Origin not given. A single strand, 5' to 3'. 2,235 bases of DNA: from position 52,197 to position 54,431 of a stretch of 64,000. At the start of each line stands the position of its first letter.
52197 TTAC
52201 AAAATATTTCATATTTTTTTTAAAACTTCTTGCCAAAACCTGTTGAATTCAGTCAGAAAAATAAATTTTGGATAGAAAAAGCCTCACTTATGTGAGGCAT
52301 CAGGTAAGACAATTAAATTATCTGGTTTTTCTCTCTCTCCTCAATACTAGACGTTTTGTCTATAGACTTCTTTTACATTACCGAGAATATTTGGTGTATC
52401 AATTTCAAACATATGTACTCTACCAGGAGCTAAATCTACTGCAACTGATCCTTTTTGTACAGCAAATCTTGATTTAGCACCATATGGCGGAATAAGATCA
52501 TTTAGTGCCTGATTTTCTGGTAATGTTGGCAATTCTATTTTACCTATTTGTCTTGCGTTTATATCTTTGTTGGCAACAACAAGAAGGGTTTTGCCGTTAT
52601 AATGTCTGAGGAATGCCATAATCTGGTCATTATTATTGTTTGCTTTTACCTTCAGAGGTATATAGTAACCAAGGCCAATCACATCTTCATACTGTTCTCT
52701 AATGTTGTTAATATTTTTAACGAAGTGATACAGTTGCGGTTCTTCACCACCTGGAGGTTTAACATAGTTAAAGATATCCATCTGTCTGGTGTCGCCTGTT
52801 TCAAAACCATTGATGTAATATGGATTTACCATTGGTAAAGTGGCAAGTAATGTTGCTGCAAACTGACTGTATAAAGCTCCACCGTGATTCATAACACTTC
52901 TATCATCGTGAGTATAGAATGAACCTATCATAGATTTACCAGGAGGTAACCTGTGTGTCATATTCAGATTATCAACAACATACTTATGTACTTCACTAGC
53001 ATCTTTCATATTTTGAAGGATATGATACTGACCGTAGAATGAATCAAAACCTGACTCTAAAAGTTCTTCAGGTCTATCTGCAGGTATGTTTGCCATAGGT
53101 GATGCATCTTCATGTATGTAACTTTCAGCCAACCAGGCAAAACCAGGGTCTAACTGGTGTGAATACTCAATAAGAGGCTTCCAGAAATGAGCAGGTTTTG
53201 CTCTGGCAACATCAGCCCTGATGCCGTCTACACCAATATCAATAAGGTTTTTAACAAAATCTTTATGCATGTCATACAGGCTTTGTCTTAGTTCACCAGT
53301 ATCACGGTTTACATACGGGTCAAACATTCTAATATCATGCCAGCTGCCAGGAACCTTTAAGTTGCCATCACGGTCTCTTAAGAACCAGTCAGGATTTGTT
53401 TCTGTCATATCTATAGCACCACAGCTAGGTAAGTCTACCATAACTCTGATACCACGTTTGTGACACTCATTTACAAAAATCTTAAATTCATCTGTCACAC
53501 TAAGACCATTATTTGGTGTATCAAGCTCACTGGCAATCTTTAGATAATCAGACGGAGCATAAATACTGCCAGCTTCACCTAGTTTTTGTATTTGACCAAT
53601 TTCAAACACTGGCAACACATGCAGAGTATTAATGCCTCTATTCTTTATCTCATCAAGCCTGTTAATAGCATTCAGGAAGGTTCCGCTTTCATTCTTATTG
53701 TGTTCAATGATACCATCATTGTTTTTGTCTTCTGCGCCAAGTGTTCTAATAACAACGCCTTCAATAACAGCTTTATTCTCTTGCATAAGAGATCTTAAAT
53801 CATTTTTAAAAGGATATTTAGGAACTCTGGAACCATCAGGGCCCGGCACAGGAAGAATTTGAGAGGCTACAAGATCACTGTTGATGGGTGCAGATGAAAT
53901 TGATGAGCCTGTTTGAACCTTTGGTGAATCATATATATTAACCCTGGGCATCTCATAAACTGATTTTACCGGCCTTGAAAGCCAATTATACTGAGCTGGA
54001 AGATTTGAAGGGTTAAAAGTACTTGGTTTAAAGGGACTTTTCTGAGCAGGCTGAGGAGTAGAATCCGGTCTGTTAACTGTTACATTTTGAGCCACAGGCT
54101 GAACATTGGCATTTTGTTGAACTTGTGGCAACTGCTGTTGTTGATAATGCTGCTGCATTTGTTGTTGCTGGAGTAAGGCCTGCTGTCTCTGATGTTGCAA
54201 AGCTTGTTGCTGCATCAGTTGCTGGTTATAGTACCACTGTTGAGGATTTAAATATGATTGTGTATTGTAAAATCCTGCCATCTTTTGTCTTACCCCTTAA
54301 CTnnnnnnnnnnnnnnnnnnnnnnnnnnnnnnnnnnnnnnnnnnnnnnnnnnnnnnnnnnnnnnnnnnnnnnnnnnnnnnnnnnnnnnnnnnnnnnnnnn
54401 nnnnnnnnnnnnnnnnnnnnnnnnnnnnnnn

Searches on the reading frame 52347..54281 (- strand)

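Call 48: search_protein_families(library=ncbifam, proteins=[window:52347-54281:-], max_evalue=0.01)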
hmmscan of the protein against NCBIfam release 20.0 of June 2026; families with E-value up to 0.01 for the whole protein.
window:52347-54281:- (644 aa): 16 families
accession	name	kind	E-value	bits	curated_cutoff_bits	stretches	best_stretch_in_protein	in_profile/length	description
NF041321.1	Alpha-amyl_MalA_Halo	equivalog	1.4e-15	56.8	875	1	171-572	260-624/666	alpha-amylase MalA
TIGR02456.1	treS_nterm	equivalog_domain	6.6e-15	54.6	678.35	2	192-311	17-118/539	maltose alpha-D-glucosyltransferase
TIGR02403.1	trehalose_treC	equivalog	6.7e-08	31.6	799.05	1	193-304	17-111/544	alpha,alpha-phosphotrehalase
TIGR02402.1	trehalose_TreZ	equivalog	8.4e-06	24.3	538.8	1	198-283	107-180/545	malto-oligosyltrehalose trehalohydrolase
NF007058.0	PRK09505.2-3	equivalog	1.6e-05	23.2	897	1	187-286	234-334/742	alpha-amylase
TIGR02104.1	pulA_typeI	equivalog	0.00038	18.7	504.5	1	165-284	122-249/605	type I pullulanase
NF007051.0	PRK09505.1-1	equivalog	0.00043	18.4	864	1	183-283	211-320/686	alpha-amylase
NF011086.0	PRK14511.1-3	equivalog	0.00052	18.2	1411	1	521-589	806-872/924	malto-oligosyltrehalose synthase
NF041090.1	Cyc-maltodext_AglB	equivalog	0.00083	18.3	540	1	203-572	65-404/470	cyclomaltodextrinase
NF008183.0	PRK10933.1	subfamily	0.00092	18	535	1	199-305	29-118/551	alpha,alpha-phosphotrehalase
NF051899.1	BetGalacBglAAgro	equivalog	0.0021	16.5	900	0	195-305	20-113/537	beta-galactosidase BglA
TIGR02102.1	pullulan_Gpos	equivalog_domain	0.0022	15.8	1042.25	1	168-284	449-575/1113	pullulanase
NF007060.0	PRK09505.2-5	equivalog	0.0023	16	790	1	187-284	219-317/690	alpha-amylase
NF011087.0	PRK14511.1-5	equivalog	0.004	14.9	1556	1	517-579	870-929/996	malto-oligosyltrehalose synthase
TIGR02401.1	trehalose_TreY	equivalog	0.0077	14.5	498.65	0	519-579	727-785/838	malto-oligosyltrehalose synthase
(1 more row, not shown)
